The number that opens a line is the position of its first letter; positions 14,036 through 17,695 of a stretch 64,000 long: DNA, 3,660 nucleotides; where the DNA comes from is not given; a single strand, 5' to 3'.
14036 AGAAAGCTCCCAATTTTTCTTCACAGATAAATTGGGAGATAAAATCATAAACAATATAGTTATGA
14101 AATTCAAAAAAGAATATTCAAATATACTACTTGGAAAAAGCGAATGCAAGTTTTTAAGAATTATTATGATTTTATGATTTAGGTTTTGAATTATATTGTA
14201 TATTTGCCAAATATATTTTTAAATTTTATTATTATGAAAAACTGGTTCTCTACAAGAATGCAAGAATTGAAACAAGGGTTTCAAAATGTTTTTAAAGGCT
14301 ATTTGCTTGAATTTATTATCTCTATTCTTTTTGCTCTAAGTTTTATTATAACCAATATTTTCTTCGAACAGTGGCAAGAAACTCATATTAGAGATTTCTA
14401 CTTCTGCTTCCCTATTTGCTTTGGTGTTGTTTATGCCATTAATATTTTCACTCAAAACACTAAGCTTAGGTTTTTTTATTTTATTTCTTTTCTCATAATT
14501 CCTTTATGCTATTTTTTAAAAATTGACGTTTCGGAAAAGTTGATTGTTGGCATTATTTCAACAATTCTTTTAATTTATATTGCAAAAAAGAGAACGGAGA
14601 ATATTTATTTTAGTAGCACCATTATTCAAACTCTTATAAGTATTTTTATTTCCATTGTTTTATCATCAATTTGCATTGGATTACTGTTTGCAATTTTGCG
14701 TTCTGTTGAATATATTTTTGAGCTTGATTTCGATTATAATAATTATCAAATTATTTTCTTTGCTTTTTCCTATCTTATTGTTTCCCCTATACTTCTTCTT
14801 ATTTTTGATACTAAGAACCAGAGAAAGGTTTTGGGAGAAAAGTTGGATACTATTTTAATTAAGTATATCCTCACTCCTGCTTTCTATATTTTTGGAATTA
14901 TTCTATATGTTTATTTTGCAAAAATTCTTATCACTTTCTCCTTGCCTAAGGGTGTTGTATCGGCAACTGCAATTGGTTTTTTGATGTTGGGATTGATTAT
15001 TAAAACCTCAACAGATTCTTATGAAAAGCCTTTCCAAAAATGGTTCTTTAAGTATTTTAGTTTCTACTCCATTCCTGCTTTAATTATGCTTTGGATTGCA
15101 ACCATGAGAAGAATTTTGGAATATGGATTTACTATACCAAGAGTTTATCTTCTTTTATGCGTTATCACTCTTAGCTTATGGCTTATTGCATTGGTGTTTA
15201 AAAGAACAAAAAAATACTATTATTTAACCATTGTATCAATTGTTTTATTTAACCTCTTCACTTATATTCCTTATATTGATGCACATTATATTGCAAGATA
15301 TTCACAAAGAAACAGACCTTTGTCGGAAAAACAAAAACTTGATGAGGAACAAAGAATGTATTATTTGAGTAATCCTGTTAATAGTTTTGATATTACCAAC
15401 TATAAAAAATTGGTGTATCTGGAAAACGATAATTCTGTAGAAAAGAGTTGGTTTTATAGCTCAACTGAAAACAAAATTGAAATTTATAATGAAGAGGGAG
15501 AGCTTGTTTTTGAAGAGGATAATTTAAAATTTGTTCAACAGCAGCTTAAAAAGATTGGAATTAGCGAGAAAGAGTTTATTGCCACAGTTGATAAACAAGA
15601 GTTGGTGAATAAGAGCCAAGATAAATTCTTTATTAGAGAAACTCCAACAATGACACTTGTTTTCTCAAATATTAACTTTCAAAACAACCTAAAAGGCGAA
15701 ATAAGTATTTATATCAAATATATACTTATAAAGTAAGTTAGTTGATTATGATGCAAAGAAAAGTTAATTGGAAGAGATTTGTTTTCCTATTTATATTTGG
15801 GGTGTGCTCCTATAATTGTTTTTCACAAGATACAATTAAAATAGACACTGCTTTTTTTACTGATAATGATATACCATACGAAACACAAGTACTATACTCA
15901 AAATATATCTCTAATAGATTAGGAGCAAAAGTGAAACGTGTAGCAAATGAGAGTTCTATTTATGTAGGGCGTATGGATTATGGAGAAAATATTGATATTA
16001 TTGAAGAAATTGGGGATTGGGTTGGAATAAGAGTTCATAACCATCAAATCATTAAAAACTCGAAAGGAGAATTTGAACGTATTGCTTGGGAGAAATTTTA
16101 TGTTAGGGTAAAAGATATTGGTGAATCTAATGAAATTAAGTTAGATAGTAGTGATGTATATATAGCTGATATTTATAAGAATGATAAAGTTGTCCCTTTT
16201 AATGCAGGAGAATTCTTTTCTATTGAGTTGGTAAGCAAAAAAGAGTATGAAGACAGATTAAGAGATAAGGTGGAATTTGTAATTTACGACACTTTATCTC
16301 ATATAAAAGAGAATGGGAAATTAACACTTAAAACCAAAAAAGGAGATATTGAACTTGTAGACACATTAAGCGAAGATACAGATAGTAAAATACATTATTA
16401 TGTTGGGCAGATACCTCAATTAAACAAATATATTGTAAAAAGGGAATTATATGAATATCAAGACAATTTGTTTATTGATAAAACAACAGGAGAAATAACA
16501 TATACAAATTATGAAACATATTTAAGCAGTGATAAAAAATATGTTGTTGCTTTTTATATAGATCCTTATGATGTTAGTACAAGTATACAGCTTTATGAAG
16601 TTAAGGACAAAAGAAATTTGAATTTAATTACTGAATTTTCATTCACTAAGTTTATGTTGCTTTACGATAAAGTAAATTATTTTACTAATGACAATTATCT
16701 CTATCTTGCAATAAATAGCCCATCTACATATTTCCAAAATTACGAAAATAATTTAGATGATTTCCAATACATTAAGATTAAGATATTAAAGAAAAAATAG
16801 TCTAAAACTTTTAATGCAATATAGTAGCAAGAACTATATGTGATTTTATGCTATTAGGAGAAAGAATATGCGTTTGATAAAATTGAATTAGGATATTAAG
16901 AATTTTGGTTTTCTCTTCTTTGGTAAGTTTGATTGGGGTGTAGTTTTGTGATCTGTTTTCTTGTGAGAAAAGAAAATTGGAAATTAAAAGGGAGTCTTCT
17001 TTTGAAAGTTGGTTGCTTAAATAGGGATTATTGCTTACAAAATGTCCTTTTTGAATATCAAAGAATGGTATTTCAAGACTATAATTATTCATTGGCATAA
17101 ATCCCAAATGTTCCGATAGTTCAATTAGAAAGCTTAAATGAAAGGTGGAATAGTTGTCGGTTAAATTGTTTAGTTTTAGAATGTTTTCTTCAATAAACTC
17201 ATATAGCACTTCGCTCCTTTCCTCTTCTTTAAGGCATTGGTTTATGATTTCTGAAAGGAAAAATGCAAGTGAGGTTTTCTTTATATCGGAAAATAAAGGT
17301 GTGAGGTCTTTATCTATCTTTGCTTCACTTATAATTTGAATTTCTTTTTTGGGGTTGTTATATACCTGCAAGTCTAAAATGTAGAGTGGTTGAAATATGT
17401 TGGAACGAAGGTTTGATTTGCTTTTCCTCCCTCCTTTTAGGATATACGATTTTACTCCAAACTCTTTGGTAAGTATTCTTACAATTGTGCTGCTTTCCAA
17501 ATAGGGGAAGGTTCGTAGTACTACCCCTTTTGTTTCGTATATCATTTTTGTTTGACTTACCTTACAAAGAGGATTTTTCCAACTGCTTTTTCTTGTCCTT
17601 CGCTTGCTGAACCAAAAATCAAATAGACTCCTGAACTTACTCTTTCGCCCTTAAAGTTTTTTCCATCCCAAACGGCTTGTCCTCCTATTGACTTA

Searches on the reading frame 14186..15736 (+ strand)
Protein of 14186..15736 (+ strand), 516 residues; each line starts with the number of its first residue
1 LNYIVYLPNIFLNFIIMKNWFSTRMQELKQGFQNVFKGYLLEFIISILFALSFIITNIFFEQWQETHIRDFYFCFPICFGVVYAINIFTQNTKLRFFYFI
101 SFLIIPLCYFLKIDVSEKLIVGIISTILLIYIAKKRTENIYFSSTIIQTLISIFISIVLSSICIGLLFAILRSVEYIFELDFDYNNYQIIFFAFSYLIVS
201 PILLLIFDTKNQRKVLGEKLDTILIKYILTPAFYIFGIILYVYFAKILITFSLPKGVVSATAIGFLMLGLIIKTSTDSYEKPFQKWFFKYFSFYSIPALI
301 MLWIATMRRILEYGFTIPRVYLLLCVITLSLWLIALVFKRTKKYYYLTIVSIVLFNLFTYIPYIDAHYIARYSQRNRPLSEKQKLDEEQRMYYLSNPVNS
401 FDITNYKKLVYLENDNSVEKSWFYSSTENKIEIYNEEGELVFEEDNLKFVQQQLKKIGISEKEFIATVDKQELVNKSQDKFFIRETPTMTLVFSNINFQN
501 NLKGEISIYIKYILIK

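Call 18: find_related_loci(query=window:14186-15736:+, collection=genome_contigs, flank=10000)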
Query window:14186-15736:+ (516 aa) in genome_contigs; peptide patterns used: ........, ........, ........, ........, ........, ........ (x = any residue, [..] = any of these).
108 stretches matched a pattern; 1 encode a relative of the query (tblastn E <= 1e-3); 1 distinct loci.
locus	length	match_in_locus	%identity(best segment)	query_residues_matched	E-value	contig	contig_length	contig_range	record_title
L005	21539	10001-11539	79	3-516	0e+0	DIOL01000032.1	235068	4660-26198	MAG TPA_asm: Bacteroidales bacterium UBA5515 UBA5515_contig_1288, whole genome shotgun sequence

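Call 20: find_related_loci(query=window:14186-15736:+, collection=metagenome_contigs, flank=10000)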
Query window:14186-15736:+ (516 aa) in metagenome_contigs; peptide patterns used: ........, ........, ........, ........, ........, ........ (x = any residue, [..] = any of these).
224 stretches matched a pattern; 1 encode a relative of the query (tblastn E <= 1e-3); 1 distinct loci.
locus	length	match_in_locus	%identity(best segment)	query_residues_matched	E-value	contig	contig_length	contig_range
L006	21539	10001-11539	79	3-516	0e+0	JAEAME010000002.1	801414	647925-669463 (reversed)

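Call 48: search_protein_families(library=pfam, proteins=[window:14186-15736:+], max_evalue=0.001)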
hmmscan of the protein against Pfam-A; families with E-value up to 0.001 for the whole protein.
window:14186-15736:+ (516 aa): 1 family
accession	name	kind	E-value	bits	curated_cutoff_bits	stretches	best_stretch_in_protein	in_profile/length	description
PF13687.11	DUF4153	-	5.8e-16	59.1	27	1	48-394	6-359/373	Domain of unknown function (DUF4153)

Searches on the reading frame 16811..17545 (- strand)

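Call 48: search_protein_families(library=pfam, proteins=[window:16811-17545:-], max_evalue=0.001)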
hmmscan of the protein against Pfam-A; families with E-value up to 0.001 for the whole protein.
window:16811-17545:- (244 aa): 2 families
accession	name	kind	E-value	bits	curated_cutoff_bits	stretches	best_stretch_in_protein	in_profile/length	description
PF11967.14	RecO_N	-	7.9e-20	71.1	27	1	1-77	1-76/80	Recombination protein O N terminal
PF02565.21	RecO_C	-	1.1e-11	45.1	22.1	1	86-151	2-66/157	Recombination protein O C terminal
